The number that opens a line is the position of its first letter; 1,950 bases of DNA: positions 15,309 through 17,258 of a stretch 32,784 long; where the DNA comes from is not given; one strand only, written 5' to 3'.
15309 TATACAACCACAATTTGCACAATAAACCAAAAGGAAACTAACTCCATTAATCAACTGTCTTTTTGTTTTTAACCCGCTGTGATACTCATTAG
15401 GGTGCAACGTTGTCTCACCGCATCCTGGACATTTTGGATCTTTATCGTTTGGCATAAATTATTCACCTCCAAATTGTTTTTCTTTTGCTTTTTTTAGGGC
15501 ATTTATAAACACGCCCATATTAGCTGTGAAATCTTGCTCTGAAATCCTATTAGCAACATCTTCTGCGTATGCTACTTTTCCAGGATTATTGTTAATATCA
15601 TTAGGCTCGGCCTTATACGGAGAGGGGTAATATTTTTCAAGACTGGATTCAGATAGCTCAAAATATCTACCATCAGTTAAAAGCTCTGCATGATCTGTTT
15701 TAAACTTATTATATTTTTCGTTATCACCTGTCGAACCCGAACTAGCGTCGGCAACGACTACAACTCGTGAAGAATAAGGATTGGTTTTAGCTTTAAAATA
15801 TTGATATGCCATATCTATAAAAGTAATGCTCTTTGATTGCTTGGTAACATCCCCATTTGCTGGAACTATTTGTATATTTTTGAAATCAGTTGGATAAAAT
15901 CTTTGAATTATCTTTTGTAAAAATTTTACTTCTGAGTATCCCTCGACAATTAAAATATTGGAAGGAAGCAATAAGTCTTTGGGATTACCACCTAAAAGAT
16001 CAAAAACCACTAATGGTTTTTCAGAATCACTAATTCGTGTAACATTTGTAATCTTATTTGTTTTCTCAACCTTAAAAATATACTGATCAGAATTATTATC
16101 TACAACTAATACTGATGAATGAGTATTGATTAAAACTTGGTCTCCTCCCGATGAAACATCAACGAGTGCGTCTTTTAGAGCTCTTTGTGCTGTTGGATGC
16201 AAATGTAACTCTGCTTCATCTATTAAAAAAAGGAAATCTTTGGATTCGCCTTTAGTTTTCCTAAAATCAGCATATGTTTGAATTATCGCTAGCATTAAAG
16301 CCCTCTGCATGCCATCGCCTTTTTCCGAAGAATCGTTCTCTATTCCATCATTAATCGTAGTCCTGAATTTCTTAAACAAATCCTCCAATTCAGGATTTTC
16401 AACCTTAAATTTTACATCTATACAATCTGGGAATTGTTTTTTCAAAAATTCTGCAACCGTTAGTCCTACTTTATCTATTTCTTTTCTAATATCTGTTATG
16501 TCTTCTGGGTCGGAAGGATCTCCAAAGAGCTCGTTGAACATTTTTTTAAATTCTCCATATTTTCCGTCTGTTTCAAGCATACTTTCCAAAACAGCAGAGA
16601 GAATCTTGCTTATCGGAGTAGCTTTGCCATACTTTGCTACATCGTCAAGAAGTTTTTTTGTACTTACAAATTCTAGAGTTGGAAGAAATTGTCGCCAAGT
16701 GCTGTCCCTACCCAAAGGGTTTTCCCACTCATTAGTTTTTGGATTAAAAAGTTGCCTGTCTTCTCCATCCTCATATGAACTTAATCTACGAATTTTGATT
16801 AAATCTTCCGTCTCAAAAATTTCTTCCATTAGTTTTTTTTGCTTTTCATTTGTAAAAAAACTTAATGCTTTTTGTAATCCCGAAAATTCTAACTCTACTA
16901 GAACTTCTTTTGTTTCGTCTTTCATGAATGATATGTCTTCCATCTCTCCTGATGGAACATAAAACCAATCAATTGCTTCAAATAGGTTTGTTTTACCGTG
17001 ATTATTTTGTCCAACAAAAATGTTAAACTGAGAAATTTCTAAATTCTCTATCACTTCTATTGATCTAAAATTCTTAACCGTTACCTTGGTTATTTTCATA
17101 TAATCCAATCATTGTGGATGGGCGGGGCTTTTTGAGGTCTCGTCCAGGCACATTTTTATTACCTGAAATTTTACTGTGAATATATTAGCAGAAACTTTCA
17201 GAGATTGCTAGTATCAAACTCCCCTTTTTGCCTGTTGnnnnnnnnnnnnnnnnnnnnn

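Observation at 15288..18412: Candidate novel defense/toxin-antitoxin-like cassette: orphan + DUF2384-like + OLD-like ATPase/Toprim + zinc ribbon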

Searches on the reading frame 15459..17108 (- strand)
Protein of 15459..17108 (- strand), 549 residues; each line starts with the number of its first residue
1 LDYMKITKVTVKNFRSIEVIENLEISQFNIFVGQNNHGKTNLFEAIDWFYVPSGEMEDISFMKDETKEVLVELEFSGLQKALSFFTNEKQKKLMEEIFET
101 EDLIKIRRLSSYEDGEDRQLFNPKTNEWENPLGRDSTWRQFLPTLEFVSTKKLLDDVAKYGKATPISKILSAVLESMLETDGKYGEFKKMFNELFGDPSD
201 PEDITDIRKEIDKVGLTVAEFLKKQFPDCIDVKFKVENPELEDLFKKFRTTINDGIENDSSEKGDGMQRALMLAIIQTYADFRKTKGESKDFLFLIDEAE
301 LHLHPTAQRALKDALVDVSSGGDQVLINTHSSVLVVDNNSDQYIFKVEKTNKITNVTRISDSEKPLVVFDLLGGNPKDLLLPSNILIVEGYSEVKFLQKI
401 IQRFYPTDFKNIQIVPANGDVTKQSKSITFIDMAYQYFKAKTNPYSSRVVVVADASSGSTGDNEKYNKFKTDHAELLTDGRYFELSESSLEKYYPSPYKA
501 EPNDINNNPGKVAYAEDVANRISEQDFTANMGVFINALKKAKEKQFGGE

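Call 3: search_protein_families(library=pfam, proteins=[window:15459-17108:-], max_evalue=1)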
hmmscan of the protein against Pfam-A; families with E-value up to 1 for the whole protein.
window:15459-17108:- (549 aa): 8 families
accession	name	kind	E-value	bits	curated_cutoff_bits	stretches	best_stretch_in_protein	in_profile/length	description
PF13175.12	AAA_15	-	6.7e-31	108.7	32.1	1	4-335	1-374/374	AAA ATPase domain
PF13304.12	AAA_21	-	2.1e-16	61.3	27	1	28-335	1-303/304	AAA domain, putative AbiEii toxin, Type IV TA system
PF02463.25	SMC_N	-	1.2e-08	35.1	40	1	6-108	2-101/220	RecF/RecN/SMC N terminal domain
PF13476.12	AAA_23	-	3.7e-06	28.1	27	1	8-232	1-177/201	AAA domain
PF11398.14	DUF2813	-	0.00011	22.2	21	1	4-307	1-300/372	Protein of unknown function (DUF2813)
PF20469.4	OLD-like_TOPRIM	-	0.0015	19.4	23.2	1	384-420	5-43/67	Overcoming lysogenization defect protein-like, TOPRIM domain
PF11536.14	DUF3226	-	0.042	14.1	27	1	384-457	2-68/208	Protein of unknown function (DUF3226)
PF00005.33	ABC_tran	-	0.22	12.6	25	1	29-105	14-96/137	ABC transporter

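Call 4: search_protein_families(library=padloc, proteins=[window:15459-17108:-], max_evalue=1)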
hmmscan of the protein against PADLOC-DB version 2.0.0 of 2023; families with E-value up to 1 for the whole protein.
window:15459-17108:- (549 aa): 127 families (the best 25 are shown)
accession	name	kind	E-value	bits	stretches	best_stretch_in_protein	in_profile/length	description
PDLC02358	Old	-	8.2e-63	211.1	1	4-419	2-423/578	Old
PDLC02979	AriA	-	5.2e-33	113.3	1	4-335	1-373/373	-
PDLC02915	ATPase-Toprim_I-B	-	6.6e-25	85.9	2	286-418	251-384/623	-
PDLC02981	AriAB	-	2.9e-22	77.1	2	282-407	322-455/694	-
PDLC00067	GajA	-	1.1e-20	71.7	2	4-83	3-86/604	AAA ATPase domain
PDLC00081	GajA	-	4.6e-19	66.5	1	4-407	1-397/574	AAA ATPase domain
PDLC00070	GajA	-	6.6e-19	65.9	2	165-358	173-359/596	AAA ATPase domain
PDLC02980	AriA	-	2.2e-18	65.3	1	28-335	1-303/304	-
PDLC00066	GajA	-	9.2e-18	62.1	2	230-419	220-409/567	AAA ATPase domain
PDLC00075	GajA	-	1.8e-17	61.1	1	4-401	1-375/536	AAA ATPase domain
PDLC04178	HEC-01A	-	2.4e-17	61.1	2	285-365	283-362/399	-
PDLC00077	GajA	-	6.1e-17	59.4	2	162-472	209-513/616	AAA ATPase domain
PDLC04175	HEC-01A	-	7.5e-17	59.4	2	1-47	1-46/363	-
PDLC00092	GajA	-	8.1e-17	59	2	257-411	278-434/604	AAA ATPase domain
PDLC03878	NsnB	-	1.1e-16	59.6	1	6-334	2-280/345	-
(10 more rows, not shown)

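Call 5: search_protein_families(library=ncbifam, proteins=[window:15459-17108:-], max_evalue=1)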
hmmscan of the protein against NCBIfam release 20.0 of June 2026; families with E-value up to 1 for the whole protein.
window:15459-17108:- (549 aa): 9 families
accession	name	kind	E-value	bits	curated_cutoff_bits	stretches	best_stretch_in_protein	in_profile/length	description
NF038234.1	retron_eff_Eco8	equivalog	2e-19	69.7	250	2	4-82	1-83/679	retron Eco8 family effector endonuclease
NF047739.1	antiphage_MADS3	equivalog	4.2e-11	42.6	420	2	6-47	2-42/427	methylation-associated defense system AAA family ATPase MAD3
TIGR00611.2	recf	equivalog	5.8e-11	42.1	172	1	6-95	1-92/339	DNA replication/repair protein RecF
NF041760.1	PtuA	equivalog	9e-11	41.4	500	2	295-341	381-426/524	retron Ec78 anti-phage system effector ATPase PtuA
NF003034.1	PRK03918.1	equivalog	8.3e-05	20.7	700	1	4-104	1-97/878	DNA double-strand break repair ATPase Rad50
NF053563.1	Rkd4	equivalog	0.0015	16.8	860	1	5-48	2-45/747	arcadin-4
NF010680.0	PRK14079.1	equivalog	0.095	11.7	386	1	4-48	1-45/349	recombination protein F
NF008449.1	PRK11300.1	equivalog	0.096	11.9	362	1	26-55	29-60/255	high-affinity branched-chain amino acid ABC transporter ATP-binding protein LivG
TIGR00618.1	sbcc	subfamily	0.13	10.1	478.5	1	4-81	1-88/1043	exonuclease subunit SbcC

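Call 12: find_homologous_proteins(query=window:15459-17099:-)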
Query window:15459-17099:- (546 aa): 1596 proteins with E <= 0.001 among 8000 candidates; the best 120 are listed.
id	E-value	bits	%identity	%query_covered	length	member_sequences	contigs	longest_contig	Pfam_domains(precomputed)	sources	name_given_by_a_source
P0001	0.0e+0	1098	97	93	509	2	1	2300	PF11398.15,PF13175.13,PF13476.13,PF02463.26,PF13304.13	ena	-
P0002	3.8e-247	839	68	100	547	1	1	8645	PF13175.13,PF13476.13,PF02463.26,PF13304.13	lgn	-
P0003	3.5e-245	833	69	100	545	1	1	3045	PF11398.15,PF13175.13,PF13476.13,PF02463.26,PF13304.13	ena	-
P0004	2.4e-234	797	66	100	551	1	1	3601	PF11398.15,PF13175.13,PF13476.13,PF02463.26,PF13304.13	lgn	-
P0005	3.8e-229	780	65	100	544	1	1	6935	PF11398.15,PF13175.13,PF13476.13,PF02463.26,PF13304.13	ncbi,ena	-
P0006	3.3e-209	714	60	99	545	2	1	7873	PF11398.15,PF13175.13,PF13476.13,PF02463.26,PF13304.13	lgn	-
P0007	5.9e-209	713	59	99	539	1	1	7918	PF11398.15,PF13175.13,PF02463.26,PF13304.13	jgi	jgi:recombinational DNA repair ATPase RecF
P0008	6.0e-209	713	59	99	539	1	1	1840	PF13175.13,PF13476.13,PF02463.26,PF13304.13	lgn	-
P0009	1.9e-206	705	61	99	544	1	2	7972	PF11398.15,PF13175.13,PF13476.13,PF02463.26,PF13304.13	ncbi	-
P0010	1.1e-204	699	61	99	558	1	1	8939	PF11398.15,PF13175.13,PF13476.13,PF02463.26,PF13304.13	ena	-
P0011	6.5e-203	693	58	99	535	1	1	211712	PF11398.15,PF13175.13,PF02463.26,PF13304.13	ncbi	-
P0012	7.0e-201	687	60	99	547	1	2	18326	PF11398.15,PF13175.13,PF13476.13,PF02463.26,PF13304.13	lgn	-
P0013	1.4e-192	659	57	99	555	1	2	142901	PF13175.13,PF02463.26,PF13304.13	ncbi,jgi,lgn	-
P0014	1.4e-186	639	57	98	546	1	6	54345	PF13175.13,PF13476.13,PF02463.26,PF13304.13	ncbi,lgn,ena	-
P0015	1.0e-181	623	71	72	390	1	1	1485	PF11398.15,PF13175.13,PF13476.13,PF02463.26,PF13304.13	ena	-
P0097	8.1e-137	475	45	99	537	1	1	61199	PF11398.15,PF13175.13,PF13476.13,PF02463.26,PF13304.13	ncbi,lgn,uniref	ncbi:ATP-dependent nuclease [Ferrigenium sp. UT5]|uniref:ATP-dependent nuclease n=1 Tax=Ferrigenium 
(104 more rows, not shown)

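Call 13: search_solved_structures(query=window:15459-17099:-, max_evalue=0.01, show_alignments=2)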
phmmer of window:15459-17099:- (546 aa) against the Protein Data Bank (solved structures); distinct sequences matched with E-value up to 0.01: 5.
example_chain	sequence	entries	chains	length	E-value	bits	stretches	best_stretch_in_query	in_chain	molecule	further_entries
6p74_A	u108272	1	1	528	3e-09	39.4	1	181-416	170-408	Putative ATP-dependent endonuclease of the OLD family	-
1us8_A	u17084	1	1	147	0.0024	19.9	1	1-56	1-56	DNA DOUBLE-STRAND BREAK REPAIR RAD50 ATPASE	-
1f2t_A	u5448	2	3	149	0.0024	19.9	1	1-56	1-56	RAD50 ABC-ATPASE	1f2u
1ii8_A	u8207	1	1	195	0.0039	19.2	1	1-56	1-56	Rad50 ABC-ATPase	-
3qkr_A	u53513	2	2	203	0.0042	19.1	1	1-56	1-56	DNA double-strand break repair rad50 ATPase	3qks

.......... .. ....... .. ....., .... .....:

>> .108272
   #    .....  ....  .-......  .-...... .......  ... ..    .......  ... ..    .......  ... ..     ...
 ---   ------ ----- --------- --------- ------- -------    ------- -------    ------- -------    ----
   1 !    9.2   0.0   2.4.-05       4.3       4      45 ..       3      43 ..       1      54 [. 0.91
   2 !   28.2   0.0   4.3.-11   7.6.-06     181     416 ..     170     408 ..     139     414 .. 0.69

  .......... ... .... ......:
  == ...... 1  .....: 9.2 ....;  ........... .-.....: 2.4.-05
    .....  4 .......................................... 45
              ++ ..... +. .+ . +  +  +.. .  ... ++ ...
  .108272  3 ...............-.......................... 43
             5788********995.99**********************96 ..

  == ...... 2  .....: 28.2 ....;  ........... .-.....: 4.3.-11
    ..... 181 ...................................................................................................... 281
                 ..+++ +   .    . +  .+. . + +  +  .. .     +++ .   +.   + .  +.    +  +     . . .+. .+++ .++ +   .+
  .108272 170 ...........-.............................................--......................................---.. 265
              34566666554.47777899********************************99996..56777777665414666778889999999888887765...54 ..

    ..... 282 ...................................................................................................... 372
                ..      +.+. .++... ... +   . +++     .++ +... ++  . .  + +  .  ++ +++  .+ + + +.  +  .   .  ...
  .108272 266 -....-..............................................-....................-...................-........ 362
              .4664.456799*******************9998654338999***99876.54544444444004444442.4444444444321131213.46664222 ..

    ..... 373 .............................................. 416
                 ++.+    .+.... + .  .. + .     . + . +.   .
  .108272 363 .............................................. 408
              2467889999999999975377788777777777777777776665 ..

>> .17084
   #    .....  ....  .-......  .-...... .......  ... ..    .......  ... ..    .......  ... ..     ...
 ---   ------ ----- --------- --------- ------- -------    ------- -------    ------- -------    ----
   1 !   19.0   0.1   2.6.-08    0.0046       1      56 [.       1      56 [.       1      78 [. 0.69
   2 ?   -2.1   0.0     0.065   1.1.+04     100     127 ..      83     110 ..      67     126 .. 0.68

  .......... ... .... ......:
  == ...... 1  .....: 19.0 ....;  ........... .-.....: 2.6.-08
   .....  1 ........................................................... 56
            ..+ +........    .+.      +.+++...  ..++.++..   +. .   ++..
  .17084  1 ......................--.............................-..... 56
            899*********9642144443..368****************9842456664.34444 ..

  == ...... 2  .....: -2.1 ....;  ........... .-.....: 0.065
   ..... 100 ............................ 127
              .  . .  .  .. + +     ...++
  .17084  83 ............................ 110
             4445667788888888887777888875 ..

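Call 14: find_encoding_contigs(protein=window:15459-17099:-, flank=10000, max_places=4)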
Protein window:15459-17099:- (546 aa): 1 contig read that carries it; 1 place shown.
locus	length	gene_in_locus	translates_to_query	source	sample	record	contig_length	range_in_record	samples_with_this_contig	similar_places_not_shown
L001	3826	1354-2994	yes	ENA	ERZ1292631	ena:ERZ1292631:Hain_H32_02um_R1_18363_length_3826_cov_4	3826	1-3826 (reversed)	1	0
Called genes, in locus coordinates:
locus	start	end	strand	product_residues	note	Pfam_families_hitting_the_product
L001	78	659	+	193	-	-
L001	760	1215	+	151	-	-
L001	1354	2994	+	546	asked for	PF02463:SMC_N (weak), PF13175:AAA_15, PF13476:AAA_23 (weak), PF13304:AAA_21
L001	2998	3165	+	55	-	-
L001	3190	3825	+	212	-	?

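Call 15: find_encoding_contigs(protein=P0002, flank=6000, max_places=2)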
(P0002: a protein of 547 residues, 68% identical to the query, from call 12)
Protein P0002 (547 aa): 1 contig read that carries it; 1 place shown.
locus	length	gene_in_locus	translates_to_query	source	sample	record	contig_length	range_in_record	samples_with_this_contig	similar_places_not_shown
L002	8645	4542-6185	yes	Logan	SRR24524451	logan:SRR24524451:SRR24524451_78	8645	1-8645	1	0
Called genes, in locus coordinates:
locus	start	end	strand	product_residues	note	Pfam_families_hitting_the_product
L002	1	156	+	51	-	?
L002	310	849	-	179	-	-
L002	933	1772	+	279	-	PF04228:Zn_peptidase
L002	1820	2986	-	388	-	-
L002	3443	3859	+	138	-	PF00583:Acetyltransf_1, PF13673:Acetyltransf_10, PF13508:Acetyltransf_7, PF08445:FR47 (weak)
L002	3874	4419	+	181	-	PF00561:Abhydrolase_1 (faint), PF06821:Ser_hydrolase, PF12697:Abhydrolase_6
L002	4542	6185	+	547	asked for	PF02463:SMC_N (weak), PF13175:AAA_15, PF13476:AAA_23, PF13304:AAA_21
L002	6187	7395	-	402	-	PF00070:Pyr_redox (faint), PF00743:FMO-like, PF00890:FAD_binding_2 (faint), PF01266:DAO (faint), PF01494:FAD_binding_3 (faint), PF07992:Pyr_redox_2, PF13738:Pyr_redox_3, PF13434:Lys_Orn_oxgnase, +3 more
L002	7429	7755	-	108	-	PF01022:HTH_5, PF12840:HTH_20 (weak)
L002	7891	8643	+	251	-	?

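Call 16: find_encoding_contigs(protein=P0011, flank=6000, max_places=2)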
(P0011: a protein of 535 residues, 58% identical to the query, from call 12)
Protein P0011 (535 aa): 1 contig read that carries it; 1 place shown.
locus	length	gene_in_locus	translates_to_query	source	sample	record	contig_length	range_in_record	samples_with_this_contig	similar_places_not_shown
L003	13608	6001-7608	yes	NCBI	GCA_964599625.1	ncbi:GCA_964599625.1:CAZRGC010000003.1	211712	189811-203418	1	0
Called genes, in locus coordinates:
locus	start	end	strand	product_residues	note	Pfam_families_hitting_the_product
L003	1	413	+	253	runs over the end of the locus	PF01145:Band_7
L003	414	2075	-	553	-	PF02683:DsbD_TM, PF13386:DsbD_2 (weak), PF00578:AhpC-TSA, PF08534:Redoxin, PF13905:Thioredoxin_8, PF17991:Thioredoxin_10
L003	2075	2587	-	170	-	PF13905:Thioredoxin_8 (faint), PF00578:AhpC-TSA (weak), PF00085:Thioredoxin, PF13098:Thioredoxin_2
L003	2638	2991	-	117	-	-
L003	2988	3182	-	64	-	PF12844:HTH_19, PF13443:HTH_26 (weak), PF13560:HTH_31 (weak), PF01381:HTH_3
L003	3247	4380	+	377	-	PF07995:GSDH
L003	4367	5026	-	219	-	PF00293:NUDIX, PF19368:WHD_AraR (weak), PF21906:WHD_NrtR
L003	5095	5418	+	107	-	-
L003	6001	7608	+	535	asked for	PF02463:SMC_N (weak), PF11398:DUF2813 (faint), PF13175:AAA_15, PF13304:AAA_21, PF13175:AAA_15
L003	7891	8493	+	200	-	PF01872:RibD_C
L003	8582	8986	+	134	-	PF01451:LMWPc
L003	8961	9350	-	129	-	-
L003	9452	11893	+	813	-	PF00690:Cation_ATPase_N, PF00122:E1-E2_ATPase, PF00702:Hydrolase, PF13246:Cation_ATPase (weak), PF08282:Hydrolase_3, PF00689:Cation_ATPase_C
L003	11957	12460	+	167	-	PF00583:Acetyltransf_1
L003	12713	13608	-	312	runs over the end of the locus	PF01699:Na_Ca_ex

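Call 17: find_encoding_contigs(protein=P0013, flank=6000, max_places=2)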
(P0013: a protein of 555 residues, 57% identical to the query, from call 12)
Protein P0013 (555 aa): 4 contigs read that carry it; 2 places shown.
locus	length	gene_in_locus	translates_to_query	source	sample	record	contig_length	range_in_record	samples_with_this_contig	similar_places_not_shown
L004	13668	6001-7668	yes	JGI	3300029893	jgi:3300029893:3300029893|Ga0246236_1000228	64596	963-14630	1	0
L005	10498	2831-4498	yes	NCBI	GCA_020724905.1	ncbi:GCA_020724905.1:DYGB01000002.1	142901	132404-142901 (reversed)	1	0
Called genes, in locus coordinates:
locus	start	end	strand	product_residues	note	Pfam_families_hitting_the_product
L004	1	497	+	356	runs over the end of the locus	PF02086:MethyltransfD12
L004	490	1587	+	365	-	-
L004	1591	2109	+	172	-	-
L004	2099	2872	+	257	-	PF18144:SMODS (weak)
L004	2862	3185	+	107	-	-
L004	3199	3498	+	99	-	-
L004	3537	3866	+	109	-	-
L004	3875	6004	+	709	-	PF01555:N6_N4_Mtase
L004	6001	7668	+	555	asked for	PF02463:SMC_N (weak), PF13175:AAA_15, PF13304:AAA_21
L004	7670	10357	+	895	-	PF04851:ResIII, PF19778:RE_endonuc (weak), PF08722:Tn7_TnsA-like_N (weak)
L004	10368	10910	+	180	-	-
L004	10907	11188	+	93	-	-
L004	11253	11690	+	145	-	PF06044:DpnI (weak)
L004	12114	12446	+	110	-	-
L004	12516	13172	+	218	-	PF01726:LexA_DNA_bind (weak), PF00717:Peptidase_S24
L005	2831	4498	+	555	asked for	PF02463:SMC_N (weak), PF13175:AAA_15, PF13304:AAA_21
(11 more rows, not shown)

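Call 18: find_encoding_contigs(protein=P0097, flank=6000, max_places=2)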
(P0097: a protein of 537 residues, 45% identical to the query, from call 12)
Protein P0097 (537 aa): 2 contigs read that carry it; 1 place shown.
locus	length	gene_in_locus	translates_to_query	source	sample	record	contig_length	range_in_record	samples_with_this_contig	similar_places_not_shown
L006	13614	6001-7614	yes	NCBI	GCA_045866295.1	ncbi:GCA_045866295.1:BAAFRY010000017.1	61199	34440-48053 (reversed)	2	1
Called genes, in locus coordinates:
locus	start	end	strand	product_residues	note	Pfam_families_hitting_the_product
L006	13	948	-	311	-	PF08843:AbiEii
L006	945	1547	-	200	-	PF13338:AbiEi_4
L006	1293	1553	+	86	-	-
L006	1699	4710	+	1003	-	PF13872:AAA_34 (weak), PF00176:SNF2-rel_dom, PF00270:DEAD, PF04851:ResIII, PF00271:Helicase_C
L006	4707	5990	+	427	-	PF09903:DUF2130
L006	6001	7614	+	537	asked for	PF02463:SMC_N (weak), PF11398:DUF2813 (faint), PF13175:AAA_15, PF13476:AAA_23, PF13304:AAA_21, PF13175:AAA_15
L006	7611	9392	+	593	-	PF01555:N6_N4_Mtase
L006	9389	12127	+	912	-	PF04851:ResIII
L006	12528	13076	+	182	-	PF04002:RadC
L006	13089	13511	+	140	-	-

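Call 29: find_related_loci(query=window:15459-17099:-, collection=genome_contigs, flank=5000)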
Query window:15459-17099:- (546 aa) in genome_contigs; peptide patterns used: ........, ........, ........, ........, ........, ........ (x = any residue, [..] = any of these).
48 stretches matched a pattern; 2 encode a relative of the query (tblastn E <= 1e-3); 2 distinct loci.
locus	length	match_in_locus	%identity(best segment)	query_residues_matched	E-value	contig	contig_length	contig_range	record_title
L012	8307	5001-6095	36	1-328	3e-6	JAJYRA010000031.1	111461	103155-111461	MAG: Thermoplasmata archaeon isolate DS4.bin88 NODE_58_length_111461_cov_3.115023, whole genome shotgun sequence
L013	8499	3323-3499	37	1-61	4e-5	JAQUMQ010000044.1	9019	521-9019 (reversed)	MAG: Actinomycetota bacterium isolate STD1_158 NODE_23367_length_9019_cov_3.940283_Sandtown_D1, whole genome shotgun seq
